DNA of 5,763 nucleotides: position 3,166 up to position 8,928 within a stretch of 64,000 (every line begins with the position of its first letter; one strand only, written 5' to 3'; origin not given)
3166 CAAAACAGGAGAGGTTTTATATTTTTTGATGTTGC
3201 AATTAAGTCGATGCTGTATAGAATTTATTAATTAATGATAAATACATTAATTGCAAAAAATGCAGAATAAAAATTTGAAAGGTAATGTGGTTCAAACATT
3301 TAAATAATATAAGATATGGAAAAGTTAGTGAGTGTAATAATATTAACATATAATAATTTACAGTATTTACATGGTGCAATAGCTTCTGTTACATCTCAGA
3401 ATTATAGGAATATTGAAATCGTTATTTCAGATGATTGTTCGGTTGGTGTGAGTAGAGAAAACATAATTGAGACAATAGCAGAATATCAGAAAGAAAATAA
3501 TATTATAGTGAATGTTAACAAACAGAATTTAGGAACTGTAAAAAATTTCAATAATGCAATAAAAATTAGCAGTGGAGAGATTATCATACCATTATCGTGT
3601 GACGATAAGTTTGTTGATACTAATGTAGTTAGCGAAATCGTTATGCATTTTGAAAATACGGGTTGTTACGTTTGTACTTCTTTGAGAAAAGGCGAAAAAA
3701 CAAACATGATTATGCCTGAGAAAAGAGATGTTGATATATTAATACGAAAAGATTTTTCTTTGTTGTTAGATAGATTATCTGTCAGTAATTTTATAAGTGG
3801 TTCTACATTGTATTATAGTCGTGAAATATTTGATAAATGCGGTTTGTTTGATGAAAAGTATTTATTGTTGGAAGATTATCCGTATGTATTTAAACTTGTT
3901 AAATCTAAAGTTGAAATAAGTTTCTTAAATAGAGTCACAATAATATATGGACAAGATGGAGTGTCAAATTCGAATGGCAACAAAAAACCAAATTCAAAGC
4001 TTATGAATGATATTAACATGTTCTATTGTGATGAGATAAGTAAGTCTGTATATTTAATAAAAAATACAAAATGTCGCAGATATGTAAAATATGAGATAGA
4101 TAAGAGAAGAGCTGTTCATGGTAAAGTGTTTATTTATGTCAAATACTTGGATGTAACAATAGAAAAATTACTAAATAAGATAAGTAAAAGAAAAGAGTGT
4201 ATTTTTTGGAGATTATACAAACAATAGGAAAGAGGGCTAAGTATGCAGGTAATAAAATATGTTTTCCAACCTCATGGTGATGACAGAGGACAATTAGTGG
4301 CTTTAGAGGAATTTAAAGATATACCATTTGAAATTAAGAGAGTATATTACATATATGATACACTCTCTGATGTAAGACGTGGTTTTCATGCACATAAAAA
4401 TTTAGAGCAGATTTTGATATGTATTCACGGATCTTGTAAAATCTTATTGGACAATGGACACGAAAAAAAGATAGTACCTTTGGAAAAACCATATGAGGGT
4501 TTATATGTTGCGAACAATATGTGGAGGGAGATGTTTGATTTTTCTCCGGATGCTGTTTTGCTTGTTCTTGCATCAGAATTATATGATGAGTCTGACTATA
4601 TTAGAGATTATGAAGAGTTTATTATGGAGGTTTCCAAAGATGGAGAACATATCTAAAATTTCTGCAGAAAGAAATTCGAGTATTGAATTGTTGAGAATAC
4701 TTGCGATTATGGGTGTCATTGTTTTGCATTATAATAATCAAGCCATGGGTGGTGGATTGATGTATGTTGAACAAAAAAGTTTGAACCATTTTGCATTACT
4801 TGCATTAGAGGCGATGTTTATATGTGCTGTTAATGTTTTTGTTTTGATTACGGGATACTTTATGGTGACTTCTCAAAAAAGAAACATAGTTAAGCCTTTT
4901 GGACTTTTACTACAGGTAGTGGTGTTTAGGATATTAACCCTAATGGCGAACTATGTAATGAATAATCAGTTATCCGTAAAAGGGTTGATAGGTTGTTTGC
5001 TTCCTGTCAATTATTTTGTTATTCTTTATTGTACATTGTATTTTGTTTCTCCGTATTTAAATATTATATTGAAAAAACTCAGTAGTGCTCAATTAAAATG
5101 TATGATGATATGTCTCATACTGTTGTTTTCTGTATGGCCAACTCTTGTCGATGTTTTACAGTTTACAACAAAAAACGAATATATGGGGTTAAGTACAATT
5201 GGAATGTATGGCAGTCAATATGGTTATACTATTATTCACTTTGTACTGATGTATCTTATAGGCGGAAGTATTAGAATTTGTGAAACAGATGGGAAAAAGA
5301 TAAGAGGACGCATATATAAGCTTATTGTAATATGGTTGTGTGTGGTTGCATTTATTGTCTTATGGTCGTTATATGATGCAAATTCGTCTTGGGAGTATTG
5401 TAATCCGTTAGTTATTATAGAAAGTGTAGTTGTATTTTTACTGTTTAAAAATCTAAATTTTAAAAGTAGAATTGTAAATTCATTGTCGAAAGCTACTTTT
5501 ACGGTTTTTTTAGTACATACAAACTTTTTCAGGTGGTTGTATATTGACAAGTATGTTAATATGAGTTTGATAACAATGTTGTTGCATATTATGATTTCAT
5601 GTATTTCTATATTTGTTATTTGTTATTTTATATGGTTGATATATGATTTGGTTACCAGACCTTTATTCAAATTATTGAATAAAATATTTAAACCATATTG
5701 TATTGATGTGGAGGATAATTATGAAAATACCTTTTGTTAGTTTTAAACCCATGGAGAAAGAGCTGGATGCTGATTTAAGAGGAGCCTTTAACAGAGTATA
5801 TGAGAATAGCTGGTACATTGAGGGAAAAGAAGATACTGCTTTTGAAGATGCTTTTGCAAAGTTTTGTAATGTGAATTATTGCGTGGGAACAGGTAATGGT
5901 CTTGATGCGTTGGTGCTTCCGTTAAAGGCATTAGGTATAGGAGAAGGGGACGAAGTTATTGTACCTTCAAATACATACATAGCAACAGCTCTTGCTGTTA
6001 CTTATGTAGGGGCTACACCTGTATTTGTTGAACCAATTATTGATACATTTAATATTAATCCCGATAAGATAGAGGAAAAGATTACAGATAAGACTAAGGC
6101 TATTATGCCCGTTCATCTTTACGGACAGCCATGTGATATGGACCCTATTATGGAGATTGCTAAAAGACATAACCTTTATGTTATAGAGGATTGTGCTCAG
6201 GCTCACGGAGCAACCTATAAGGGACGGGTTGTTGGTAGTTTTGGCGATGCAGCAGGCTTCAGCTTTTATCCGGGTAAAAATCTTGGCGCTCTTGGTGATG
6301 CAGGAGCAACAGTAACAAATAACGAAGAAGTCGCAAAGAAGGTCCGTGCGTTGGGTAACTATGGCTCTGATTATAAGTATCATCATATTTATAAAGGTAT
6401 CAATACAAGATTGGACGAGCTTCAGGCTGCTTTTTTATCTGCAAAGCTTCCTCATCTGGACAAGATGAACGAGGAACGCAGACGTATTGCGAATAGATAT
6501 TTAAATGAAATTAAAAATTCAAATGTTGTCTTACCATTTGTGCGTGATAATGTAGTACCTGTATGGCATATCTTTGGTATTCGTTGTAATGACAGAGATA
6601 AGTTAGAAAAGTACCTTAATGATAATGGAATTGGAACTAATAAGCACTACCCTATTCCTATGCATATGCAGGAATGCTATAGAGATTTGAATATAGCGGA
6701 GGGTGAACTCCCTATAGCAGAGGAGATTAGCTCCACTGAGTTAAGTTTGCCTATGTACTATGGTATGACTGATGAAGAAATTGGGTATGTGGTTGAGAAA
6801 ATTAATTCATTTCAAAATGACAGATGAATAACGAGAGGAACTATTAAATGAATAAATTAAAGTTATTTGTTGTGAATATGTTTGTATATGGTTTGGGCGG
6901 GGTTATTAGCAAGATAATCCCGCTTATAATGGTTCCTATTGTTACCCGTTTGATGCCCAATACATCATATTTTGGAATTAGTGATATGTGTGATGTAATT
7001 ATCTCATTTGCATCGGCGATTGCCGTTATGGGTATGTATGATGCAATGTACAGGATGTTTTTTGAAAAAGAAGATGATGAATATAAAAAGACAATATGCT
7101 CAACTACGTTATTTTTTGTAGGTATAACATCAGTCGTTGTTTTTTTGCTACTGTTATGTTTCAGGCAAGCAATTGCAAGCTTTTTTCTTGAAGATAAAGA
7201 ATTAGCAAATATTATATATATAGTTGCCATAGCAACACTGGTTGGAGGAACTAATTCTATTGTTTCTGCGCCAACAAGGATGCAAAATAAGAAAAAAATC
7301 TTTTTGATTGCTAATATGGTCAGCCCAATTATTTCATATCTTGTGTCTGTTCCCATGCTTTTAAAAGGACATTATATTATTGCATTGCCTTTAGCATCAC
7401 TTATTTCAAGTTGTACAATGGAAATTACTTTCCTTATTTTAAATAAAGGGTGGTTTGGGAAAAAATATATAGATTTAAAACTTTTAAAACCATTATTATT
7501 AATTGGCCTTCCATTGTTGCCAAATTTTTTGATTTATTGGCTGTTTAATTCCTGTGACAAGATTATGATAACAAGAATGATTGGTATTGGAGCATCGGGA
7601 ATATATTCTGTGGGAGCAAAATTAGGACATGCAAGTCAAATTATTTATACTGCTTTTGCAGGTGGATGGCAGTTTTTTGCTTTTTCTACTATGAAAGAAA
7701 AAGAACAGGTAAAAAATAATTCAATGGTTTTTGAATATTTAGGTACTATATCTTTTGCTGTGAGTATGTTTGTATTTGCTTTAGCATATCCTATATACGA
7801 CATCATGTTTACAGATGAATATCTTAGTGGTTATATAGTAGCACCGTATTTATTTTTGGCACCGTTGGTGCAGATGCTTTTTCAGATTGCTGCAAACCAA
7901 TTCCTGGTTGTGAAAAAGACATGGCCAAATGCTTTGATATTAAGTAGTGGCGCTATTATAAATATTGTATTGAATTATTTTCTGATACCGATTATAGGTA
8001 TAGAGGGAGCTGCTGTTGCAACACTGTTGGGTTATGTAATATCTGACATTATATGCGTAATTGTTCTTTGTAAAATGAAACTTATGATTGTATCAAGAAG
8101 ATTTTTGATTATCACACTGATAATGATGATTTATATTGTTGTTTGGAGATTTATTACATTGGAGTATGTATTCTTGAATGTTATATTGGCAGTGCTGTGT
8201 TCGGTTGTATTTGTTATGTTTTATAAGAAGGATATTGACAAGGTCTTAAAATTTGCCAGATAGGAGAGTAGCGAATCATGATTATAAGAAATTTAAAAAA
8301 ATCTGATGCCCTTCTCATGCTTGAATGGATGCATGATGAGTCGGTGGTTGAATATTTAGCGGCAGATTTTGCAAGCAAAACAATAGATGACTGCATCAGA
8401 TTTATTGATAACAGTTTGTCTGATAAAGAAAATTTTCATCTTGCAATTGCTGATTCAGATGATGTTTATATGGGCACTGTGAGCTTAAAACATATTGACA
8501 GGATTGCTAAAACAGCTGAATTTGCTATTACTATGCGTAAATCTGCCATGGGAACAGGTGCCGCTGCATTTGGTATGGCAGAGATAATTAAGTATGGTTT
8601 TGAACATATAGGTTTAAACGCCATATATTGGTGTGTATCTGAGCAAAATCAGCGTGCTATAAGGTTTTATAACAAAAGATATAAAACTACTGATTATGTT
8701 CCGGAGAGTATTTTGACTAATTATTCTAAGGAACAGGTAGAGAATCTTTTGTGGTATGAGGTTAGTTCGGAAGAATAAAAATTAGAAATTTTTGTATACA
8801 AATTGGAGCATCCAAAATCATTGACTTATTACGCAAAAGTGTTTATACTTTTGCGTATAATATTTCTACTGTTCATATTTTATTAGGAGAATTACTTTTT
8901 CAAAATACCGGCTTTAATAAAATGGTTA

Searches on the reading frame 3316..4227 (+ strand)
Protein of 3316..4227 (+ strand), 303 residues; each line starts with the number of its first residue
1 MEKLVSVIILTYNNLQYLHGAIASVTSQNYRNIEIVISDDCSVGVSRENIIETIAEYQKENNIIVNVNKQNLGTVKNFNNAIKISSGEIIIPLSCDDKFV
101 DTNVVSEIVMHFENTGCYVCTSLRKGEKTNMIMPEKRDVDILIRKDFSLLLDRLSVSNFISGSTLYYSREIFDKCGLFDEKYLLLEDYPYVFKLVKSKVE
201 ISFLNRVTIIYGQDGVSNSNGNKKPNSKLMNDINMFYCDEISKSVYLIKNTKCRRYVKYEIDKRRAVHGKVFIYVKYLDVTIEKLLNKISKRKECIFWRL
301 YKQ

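Call 21: search_protein_families(library=pfam, proteins=[window:3316-4227:+], max_evalue=0.001)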
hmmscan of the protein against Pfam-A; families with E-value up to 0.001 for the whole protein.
window:3316-4227:+ (303 aa): 2 families
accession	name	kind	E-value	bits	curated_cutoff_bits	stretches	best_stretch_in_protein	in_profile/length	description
PF00535.33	Glycos_transf_2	-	1.3e-21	77.7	23.3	1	6-175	1-167/168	Glycosyl transferase family 2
PF13641.12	Glyco_tranf_2_3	-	1.9e-06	28.5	27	1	5-207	3-207/230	Glycosyltransferase like family 2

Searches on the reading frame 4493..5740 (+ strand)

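Call 21: search_protein_families(library=pfam, proteins=[window:4493-5740:+], max_evalue=0.001)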
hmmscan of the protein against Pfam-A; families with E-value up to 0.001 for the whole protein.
window:4493-5740:+ (415 aa): 1 family
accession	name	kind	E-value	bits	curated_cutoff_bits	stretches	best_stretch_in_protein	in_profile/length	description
PF01757.29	Acyl_transf_3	-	3.2e-15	56.4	31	1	62-381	2-325/326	Acyltransferase domain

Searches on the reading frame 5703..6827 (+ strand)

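Call 21: search_protein_families(library=pfam, proteins=[window:5703-6827:+], max_evalue=0.001)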
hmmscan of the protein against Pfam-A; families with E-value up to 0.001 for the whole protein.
window:5703-6827:+ (374 aa): 3 families
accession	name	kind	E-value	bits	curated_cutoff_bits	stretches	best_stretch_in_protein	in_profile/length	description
PF01041.23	DegT_DnrJ_EryC1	-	8.8e-120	400.6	19.8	1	22-367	4-359/360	DegT/DnrJ/EryC1/StrS aminotransferase family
PF00155.27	Aminotran_1_2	-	4.6e-07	29.8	19.7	1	44-263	44-280/361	Aminotransferase class I and II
PF00266.25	Aminotran_5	-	0.00014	21.5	21.5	1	57-169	64-181/371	Aminotransferase class-V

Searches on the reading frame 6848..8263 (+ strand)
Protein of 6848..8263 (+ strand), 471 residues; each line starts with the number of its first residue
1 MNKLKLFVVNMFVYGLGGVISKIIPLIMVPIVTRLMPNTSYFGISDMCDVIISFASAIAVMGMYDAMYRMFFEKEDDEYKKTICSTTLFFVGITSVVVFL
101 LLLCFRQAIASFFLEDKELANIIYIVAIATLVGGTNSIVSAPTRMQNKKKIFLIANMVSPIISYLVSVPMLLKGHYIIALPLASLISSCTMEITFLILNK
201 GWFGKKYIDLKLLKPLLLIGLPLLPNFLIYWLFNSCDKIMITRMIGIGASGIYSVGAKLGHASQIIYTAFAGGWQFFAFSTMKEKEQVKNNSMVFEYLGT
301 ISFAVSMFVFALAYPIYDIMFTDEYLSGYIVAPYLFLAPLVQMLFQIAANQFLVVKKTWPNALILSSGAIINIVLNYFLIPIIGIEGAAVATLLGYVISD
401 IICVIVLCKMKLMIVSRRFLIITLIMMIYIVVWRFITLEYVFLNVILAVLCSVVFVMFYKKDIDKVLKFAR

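Call 21: search_protein_families(library=pfam, proteins=[window:6848-8263:+], max_evalue=0.001)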
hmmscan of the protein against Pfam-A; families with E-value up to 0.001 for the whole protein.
window:6848-8263:+ (471 aa): 2 families
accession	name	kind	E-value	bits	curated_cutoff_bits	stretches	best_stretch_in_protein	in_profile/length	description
PF13440.11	Polysacc_synt_3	-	8.2e-24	84.8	23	1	32-326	2-289/293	Polysaccharide biosynthesis protein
PF01943.22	Polysacc_synt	-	4.9e-22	79.1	28.2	1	9-272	3-263/274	Polysaccharide biosynthesis protein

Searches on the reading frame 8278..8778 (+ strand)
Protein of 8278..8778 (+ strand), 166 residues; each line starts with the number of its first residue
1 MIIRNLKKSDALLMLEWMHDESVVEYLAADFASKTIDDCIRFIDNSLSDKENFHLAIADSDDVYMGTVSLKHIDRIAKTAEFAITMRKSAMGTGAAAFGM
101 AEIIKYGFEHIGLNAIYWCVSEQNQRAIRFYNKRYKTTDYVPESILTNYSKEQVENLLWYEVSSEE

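Call 21: search_protein_families(library=pfam, proteins=[window:8278-8778:+], max_evalue=0.001)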
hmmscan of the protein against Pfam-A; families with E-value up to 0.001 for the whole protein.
window:8278-8778:+ (166 aa): 3 families
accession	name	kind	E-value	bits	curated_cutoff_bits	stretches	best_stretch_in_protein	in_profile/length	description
PF13302.13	Acetyltransf_3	-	3.3e-16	60.7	25.4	1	2-133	3-134/138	Acetyltransferase (GNAT) domain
PF00583.31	Acetyltransf_1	-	6e-11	43.1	20.7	1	37-133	19-113/116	Acetyltransferase (GNAT) family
PF13420.13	Acetyltransf_4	-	1.2e-07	32.4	24.3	1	3-132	1-130/155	Acetyltransferase (GNAT) domain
